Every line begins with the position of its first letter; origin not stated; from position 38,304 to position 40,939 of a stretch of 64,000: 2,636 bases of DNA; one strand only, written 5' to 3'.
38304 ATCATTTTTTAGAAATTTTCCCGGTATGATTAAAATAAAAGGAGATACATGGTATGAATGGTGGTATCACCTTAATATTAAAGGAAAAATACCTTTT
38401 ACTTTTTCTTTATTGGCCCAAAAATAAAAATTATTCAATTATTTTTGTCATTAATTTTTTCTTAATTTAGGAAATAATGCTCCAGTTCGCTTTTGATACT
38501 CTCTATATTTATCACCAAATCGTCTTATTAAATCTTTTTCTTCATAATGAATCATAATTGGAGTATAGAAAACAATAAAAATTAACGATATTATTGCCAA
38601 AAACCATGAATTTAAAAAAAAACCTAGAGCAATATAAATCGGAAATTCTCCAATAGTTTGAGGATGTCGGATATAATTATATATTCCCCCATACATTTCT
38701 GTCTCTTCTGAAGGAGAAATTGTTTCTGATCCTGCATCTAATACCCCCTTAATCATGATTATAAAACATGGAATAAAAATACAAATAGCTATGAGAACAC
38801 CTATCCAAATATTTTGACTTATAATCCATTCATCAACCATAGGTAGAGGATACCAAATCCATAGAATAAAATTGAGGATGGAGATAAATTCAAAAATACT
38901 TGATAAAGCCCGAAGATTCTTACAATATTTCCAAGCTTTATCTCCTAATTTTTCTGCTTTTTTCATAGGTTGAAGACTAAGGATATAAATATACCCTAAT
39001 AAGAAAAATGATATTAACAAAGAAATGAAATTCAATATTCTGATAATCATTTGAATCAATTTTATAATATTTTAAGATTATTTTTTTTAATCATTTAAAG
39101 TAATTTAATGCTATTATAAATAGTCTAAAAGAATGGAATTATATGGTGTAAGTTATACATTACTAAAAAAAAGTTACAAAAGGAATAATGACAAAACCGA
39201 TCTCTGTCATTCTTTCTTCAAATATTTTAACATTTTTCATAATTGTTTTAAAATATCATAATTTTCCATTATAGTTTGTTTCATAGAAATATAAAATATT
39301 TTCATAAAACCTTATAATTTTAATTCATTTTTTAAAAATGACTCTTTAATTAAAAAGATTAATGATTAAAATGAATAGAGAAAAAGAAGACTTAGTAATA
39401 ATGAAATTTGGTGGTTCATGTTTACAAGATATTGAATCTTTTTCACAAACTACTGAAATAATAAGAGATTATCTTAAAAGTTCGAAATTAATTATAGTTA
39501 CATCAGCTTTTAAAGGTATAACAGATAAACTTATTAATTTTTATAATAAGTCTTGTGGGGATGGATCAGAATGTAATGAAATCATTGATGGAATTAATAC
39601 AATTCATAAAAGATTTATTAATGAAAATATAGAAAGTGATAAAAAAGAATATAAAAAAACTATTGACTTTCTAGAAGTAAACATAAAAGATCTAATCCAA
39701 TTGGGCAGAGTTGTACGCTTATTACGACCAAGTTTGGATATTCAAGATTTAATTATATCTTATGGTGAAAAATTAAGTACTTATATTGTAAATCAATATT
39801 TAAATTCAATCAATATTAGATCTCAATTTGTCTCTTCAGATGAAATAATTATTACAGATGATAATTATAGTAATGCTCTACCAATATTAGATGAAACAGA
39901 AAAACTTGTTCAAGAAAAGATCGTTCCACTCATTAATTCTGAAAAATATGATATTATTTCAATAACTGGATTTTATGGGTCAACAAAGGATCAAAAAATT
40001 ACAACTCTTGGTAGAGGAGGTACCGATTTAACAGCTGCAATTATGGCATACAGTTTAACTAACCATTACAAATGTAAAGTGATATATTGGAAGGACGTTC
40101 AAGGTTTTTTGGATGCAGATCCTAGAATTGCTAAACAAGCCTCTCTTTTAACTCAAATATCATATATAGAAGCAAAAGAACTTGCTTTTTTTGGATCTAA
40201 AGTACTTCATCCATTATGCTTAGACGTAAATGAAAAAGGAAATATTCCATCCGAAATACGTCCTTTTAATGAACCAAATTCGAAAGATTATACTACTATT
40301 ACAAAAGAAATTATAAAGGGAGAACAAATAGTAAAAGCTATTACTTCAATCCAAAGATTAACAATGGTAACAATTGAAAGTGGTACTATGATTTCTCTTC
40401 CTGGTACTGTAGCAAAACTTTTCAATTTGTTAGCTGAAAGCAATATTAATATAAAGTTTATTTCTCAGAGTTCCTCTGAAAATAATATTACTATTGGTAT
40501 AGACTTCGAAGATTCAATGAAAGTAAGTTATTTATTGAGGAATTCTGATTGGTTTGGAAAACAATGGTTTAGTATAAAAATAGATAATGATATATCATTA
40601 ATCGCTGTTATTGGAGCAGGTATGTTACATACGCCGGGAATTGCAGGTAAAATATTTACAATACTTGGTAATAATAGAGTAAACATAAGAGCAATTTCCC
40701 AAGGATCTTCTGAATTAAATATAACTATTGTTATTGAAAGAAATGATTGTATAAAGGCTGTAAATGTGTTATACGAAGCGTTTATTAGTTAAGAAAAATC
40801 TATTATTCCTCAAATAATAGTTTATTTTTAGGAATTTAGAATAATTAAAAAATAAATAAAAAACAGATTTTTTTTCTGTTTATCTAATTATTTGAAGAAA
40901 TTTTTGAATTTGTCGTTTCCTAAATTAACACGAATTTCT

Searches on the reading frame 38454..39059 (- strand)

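Call 10: search_protein_families(library=pfam, proteins=[window:38454-39059:-], max_evalue=0.001)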
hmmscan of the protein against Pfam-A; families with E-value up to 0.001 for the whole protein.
window:38454-39059:- (202 aa): 5 families
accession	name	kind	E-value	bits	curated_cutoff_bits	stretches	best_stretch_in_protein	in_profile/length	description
PF04191.18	PEMT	-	1.5e-07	32.3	25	1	118-183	39-104/105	Phospholipid methyltransferase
PF01222.22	ERG4_ERG24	-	0.00017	21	27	1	123-191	353-422/432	Ergosterol biosynthesis ERG4/ERG24 family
PF06966.17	DUF1295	-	0.0004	20.4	20.4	1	51-192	86-235/235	Protein of unknown function (DUF1295)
PF07298.16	NnrU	-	0.00046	20.3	24.7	1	14-137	5-107/188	NnrU protein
PF04140.19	ICMT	-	0.00066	20.5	24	1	119-178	33-94/95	Isoprenylcysteine carboxyl methyltransferase (ICMT) family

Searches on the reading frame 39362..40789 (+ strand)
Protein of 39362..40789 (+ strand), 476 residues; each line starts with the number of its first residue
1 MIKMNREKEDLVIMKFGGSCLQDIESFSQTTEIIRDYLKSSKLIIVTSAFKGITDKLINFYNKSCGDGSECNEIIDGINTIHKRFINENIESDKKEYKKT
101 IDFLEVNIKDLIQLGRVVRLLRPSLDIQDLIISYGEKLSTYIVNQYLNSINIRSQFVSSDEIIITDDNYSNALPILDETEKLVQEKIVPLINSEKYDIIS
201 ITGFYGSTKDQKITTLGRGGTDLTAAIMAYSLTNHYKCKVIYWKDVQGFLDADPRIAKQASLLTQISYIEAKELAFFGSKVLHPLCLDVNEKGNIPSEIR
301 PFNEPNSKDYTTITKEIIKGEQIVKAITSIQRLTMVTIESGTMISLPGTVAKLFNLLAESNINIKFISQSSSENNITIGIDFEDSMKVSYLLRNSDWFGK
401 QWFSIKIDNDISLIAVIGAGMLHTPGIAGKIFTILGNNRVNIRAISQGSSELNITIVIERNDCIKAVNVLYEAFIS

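Call 11: search_protein_families(library=pfam, proteins=[window:39362-40789:+], max_evalue=0.001)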
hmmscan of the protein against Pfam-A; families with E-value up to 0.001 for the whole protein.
window:39362-40789:+ (476 aa): 4 families
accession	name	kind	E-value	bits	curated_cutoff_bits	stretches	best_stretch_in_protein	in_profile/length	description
PF22468.2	ACT_9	-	9.6e-38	128.2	27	2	414-474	1-61/61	ACT domain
PF00696.33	AA_kinase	-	3.7e-35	122.2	24.9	1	11-299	2-232/234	Amino acid kinase family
PF01842.31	ACT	-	1.4e-16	60.3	27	2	417-464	3-52/66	ACT domain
PF13840.12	ACT_7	-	2.9e-16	59.5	27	2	407-471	2-64/65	ACT domain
